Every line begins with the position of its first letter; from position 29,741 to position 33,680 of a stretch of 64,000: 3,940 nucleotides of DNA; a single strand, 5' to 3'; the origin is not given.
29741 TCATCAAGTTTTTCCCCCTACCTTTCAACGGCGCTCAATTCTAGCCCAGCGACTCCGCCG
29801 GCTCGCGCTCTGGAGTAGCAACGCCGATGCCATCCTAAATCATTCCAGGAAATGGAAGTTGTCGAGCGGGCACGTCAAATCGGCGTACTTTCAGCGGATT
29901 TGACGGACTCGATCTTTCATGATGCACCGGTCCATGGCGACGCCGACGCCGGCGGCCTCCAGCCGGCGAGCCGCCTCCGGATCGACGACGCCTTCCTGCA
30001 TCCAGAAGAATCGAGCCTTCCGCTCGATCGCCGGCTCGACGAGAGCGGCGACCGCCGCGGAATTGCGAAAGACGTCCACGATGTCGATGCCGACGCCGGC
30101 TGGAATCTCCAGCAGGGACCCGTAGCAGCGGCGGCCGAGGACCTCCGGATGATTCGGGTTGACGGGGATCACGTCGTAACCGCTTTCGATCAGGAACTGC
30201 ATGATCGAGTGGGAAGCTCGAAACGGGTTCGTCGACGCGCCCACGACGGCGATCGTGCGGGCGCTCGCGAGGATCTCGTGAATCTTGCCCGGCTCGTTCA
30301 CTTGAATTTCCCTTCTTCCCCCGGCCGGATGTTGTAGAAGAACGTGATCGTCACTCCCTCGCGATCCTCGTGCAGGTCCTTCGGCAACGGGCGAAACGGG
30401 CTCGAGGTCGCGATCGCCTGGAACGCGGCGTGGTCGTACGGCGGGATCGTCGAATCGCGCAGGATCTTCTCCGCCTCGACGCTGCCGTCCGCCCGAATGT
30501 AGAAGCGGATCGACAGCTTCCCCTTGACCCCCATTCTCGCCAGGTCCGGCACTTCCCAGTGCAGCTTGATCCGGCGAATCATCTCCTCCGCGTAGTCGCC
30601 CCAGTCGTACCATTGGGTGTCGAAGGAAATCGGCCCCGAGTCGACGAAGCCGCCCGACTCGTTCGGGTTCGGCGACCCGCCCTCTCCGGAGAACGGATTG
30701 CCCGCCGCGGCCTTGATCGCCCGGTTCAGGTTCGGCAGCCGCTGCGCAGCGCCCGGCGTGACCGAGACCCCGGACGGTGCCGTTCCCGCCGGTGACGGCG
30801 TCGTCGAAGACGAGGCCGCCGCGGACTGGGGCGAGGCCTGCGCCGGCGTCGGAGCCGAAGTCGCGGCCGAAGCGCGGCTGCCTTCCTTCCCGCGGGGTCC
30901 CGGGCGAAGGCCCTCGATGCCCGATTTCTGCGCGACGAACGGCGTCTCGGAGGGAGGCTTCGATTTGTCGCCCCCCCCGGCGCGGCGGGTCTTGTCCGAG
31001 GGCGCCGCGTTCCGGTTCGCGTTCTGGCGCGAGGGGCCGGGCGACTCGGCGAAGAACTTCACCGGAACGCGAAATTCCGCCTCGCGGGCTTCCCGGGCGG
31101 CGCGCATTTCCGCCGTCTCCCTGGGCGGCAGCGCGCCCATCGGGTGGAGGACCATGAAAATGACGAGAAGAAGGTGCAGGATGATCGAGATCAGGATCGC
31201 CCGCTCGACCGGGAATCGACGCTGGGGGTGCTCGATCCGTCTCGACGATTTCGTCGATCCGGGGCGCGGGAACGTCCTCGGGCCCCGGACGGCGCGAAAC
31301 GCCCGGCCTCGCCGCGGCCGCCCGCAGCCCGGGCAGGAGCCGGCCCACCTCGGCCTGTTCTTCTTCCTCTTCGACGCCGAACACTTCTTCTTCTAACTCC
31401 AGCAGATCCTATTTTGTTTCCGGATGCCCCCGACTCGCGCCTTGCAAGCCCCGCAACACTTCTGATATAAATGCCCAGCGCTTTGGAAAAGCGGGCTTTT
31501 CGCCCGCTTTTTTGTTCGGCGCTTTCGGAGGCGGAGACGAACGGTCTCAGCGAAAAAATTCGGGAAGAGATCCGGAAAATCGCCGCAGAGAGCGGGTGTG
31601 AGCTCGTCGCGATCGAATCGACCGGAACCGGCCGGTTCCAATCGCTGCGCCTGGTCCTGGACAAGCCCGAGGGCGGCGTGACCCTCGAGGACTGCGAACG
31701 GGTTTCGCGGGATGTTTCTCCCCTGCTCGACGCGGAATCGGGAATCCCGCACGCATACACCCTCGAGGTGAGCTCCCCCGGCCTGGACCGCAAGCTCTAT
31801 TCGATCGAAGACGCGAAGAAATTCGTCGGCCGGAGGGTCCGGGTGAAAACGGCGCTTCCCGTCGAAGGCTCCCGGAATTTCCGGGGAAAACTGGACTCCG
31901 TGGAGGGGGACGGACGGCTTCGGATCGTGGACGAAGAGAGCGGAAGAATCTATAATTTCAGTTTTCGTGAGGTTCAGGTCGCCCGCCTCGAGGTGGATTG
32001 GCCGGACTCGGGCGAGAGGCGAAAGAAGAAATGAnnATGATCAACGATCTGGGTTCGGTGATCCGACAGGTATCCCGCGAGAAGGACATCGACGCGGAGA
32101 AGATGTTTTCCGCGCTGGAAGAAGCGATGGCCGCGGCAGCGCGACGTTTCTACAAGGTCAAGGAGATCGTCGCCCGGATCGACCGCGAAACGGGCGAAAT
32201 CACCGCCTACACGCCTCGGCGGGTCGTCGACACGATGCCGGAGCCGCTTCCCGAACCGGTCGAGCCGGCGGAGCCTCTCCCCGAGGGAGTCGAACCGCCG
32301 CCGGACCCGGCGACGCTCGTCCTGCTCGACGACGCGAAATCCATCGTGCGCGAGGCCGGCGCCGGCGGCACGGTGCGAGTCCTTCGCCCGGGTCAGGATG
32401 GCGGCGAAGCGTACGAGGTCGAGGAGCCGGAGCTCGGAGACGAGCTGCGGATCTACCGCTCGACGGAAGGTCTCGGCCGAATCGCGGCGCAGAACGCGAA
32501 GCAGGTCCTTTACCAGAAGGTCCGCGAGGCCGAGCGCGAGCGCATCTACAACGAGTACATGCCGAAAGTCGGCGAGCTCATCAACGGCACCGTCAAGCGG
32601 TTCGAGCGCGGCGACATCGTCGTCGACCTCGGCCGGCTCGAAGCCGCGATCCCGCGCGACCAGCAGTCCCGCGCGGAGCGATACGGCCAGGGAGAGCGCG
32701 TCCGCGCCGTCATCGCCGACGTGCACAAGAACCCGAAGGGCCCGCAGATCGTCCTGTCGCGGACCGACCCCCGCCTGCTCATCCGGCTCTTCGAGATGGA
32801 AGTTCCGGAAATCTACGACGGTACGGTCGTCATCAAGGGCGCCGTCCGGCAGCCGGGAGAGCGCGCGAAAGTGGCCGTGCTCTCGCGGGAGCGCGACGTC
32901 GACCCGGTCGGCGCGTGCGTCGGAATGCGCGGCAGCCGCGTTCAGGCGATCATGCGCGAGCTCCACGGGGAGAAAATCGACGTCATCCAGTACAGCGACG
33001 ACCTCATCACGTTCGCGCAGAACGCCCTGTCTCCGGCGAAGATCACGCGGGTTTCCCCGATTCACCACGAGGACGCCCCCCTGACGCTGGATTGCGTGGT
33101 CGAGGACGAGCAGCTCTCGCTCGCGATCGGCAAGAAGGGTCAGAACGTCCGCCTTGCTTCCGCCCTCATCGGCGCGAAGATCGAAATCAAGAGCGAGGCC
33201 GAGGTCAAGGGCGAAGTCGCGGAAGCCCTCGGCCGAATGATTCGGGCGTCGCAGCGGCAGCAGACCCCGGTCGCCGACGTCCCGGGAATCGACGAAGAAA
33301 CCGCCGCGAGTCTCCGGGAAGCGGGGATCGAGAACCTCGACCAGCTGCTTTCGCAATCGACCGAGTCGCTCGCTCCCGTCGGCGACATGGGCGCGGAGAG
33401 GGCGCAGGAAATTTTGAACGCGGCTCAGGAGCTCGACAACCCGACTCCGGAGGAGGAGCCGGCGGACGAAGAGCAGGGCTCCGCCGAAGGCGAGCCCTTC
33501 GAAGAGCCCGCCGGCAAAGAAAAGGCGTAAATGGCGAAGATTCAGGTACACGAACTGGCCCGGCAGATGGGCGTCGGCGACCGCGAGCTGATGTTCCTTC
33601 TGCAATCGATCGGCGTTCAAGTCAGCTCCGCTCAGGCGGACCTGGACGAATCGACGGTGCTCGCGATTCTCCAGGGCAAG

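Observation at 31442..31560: Promoter plus terminator-like hairpin overlapping the annotated start of rimP: possible leader attenuator of the nusA-infB operon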

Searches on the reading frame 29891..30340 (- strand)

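Call 7: search_protein_families(library=pfam, proteins=[window:29891-30340:-], max_evalue=0.01)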
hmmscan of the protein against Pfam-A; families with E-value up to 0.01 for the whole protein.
window:29891-30340:- (149 aa): 2 families
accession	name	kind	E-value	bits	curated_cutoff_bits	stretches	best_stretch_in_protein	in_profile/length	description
PF13380.12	CoA_binding_2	-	3.4e-38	131.1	22.8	1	28-141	1-112/116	CoA binding domain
PF02629.25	CoA_binding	-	0.0075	17.4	22.3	1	28-107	4-86/97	CoA binding domain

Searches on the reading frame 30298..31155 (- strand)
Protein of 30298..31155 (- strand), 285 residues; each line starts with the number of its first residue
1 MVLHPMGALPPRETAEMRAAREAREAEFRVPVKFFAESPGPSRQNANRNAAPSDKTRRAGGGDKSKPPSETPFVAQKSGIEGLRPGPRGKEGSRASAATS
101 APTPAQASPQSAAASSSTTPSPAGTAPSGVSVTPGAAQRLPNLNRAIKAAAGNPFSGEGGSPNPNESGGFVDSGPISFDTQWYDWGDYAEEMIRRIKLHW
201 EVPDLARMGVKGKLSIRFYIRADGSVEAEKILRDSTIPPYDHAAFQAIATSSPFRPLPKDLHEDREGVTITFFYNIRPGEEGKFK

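Call 7: search_protein_families(library=pfam, proteins=[window:30298-31155:-], max_evalue=0.01)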
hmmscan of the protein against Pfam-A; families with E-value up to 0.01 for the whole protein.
window:30298-31155:- (285 aa): 2 families
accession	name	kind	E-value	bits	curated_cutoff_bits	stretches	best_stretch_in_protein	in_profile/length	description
PF13103.11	TonB_2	-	3.1e-08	34.1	22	1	187-272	3-85/85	TonB C terminal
PF03544.19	TonB_C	-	9.7e-07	29.6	24.6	1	206-275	10-78/79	Gram-negative bacterial TonB protein C-terminal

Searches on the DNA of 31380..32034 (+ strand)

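Call 14: search_rna_families(source=window, start=31380, end=31600, threshold=evalue, max_evalue=10, show_alignments=3)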
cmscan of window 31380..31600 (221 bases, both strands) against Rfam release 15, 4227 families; matches with E-value up to 10: 16.
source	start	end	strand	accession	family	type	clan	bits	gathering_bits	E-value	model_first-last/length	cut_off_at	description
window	31469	31514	-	RF02420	Bp1_162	Gene; sRNA;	-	22.4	50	0.084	1-100/100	no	Burkholderia sRNA Bp1_Cand612_SIPHT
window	31487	31511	-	RF02891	AgrB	Gene; antisense;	-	17.9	40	0.86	56-80/84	no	ArsR-gov region gene B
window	31458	31519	+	RF02056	STnc390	Gene; sRNA;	-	16.5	50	0.38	1-60/60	no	Salmonella sRNA STnc390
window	31489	31563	-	RF02236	asX2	Gene; sRNA;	-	15.6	70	0.78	1-87/87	no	Xanthomonas sRNA asX2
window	31479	31578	-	RF02059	STnc50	Gene; sRNA;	-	15.5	55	4.1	1-84/84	no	Salmonella enterica sRNA STnc40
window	31454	31512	+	RF02875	AS-pc01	Gene; antisense;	-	15.4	79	1.9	1-99/99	no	Antisense to pHK01_035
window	31446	31513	+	RF02784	SorX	Gene; sRNA;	-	15.1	46.6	0.3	1-73/73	no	Singlet oxygen resistance RNA X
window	31436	31518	+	RF02869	ncS025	Gene; sRNA;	-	14.9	46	1.9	1-85/85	no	Burkholderia sRNA 25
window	31484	31525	+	RF02420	Bp1_162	Gene; sRNA;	-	14.8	50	5.1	1-100/100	no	Burkholderia sRNA Bp1_Cand612_SIPHT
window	31486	31512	-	RF00617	cHP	Cis-reg;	CL00129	14.5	40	1.4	17-39/45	no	Flavivirus capsid hairpin cHP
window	31469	31512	+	RF01386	isrB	Gene; sRNA;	-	13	35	4.7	1-87/87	no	isrB Hfq binding RNA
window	31477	31522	-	RF01729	Termite-flg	Cis-reg;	-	12.3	40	8.8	19-68/106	no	Termite-flg RNA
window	31484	31591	-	RF02344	ar14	Gene; sRNA;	-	11.4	58.8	4.9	1-123/123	no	Alphaproteobacterial ar14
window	31478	31517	+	RF02233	sX14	Gene; sRNA;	-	11.2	80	7.8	1-92/92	no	Xanthomonas sRNA sX14/Xoo3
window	31469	31524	+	RF02880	MH_s15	Gene; sRNA;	-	8.4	123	5.3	1-61/277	no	Mesorhizobail RNA 15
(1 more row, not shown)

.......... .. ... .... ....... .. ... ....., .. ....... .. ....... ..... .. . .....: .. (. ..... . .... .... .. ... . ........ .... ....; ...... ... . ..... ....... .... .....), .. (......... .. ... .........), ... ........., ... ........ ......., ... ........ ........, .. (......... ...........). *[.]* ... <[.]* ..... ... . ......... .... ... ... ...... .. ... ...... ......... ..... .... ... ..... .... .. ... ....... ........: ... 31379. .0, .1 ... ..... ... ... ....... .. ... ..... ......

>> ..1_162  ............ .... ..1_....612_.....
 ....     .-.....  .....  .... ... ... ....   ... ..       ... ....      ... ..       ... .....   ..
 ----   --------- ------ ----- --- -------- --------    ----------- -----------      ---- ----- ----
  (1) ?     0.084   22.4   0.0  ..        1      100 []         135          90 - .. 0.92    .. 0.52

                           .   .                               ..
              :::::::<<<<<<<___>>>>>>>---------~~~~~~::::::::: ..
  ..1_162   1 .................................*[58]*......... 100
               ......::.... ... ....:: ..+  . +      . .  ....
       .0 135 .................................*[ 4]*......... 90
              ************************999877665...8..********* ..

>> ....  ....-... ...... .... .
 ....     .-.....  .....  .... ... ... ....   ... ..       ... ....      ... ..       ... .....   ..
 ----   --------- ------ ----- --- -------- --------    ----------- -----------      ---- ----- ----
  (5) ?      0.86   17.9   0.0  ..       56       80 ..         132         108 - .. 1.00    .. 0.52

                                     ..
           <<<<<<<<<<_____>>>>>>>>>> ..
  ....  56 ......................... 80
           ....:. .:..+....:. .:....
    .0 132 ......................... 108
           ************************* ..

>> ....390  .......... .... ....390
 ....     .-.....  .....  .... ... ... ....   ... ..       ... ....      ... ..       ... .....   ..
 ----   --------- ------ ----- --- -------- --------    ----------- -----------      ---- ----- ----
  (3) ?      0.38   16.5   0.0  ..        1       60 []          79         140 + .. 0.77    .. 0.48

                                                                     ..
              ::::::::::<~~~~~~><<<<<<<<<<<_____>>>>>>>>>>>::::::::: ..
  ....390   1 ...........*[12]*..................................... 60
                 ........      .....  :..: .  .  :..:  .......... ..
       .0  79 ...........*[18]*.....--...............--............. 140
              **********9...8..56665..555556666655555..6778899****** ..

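Call 24: search_rna_families(sources=[L001, L003, L004, L005, L006, L010, L013, L014, L015, L020, L030, L037, L039, L045, L056, L060, L071, L074, L083, L085], threshold=gathering)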
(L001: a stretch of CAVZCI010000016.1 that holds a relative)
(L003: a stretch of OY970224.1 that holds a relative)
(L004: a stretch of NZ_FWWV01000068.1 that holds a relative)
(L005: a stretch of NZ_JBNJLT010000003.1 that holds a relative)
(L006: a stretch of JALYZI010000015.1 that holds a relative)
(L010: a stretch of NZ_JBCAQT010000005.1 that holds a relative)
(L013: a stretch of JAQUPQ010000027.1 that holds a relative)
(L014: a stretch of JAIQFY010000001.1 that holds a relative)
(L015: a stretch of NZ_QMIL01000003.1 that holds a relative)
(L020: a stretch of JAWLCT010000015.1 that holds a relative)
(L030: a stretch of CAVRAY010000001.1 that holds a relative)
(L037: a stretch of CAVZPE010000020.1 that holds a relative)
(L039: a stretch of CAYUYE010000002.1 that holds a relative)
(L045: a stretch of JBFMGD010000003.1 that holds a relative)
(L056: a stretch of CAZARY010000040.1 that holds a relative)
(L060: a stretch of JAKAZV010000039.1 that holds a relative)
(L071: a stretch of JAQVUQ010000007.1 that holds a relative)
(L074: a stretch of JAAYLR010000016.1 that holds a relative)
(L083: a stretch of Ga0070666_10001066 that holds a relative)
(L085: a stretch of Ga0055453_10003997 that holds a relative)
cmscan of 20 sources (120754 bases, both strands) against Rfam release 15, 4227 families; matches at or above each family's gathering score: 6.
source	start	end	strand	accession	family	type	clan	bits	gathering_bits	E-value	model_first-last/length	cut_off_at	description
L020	2759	2832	+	RF00005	tRNA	Gene; tRNA;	CL00001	66.8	29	4.6e-12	1-71/71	no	tRNA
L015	2745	2818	+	RF00005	tRNA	Gene; tRNA;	CL00001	64.2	29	2.4e-11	1-71/71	no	tRNA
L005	2586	2659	+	RF00005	tRNA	Gene; tRNA;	CL00001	63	29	4.9e-11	1-71/71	no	tRNA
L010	2698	2771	+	RF00005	tRNA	Gene; tRNA;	CL00001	63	29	4.9e-11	1-71/71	no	tRNA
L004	349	422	+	RF00005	tRNA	Gene; tRNA;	CL00001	61.5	29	1.3e-10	1-71/71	no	tRNA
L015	2853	2975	+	RF01770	rimP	Cis-reg; leader;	-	52.9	47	1.7e-05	1-102/102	no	Gammaprotebacteria rimP leader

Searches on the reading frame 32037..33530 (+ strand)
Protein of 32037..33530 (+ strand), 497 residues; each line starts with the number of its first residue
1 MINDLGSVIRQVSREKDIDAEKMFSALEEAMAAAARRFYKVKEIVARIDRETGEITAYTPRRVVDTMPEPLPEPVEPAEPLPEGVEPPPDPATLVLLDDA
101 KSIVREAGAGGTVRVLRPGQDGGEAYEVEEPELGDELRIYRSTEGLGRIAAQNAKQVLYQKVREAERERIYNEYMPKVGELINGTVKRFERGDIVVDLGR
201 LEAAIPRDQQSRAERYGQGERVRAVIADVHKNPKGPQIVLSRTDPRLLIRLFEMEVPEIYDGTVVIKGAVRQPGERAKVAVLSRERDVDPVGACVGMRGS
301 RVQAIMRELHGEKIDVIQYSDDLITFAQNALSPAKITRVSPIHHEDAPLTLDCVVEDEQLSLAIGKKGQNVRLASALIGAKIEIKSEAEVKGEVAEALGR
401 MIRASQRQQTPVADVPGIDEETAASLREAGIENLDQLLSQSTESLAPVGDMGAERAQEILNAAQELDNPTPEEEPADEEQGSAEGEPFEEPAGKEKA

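Call 7: search_protein_families(library=pfam, proteins=[window:32037-33530:+], max_evalue=0.01)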
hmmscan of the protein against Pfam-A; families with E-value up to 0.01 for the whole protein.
window:32037-33530:+ (497 aa): 7 families
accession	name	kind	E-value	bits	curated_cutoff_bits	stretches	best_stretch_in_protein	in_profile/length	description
PF13184.12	KH_5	-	5.7e-30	103.7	27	1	273-339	1-67/69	NusA-like KH domain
PF08529.16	NusA_N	-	8.6e-26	90.9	23.8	2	5-115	2-92/119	NusA N-terminal domain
PF14520.12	HHH_5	-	2.2e-09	38.1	27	1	413-465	5-57/57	Helix-hairpin-helix domain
PF00575.29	S1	-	9.4e-07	29.6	22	1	176-236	2-69/74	S1 RNA binding domain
PF23095.1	KH_NusA_C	-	2.8e-05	24.5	34.2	1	356-385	6-35/59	Transcription termination/antitermination protein NusA, KH domain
PF00013.35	KH_1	-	0.00027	21.1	21.5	0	357-388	8-40/66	KH domain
PF07650.23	KH_2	-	0.00052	20.2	22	1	342-391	18-67/78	KH domain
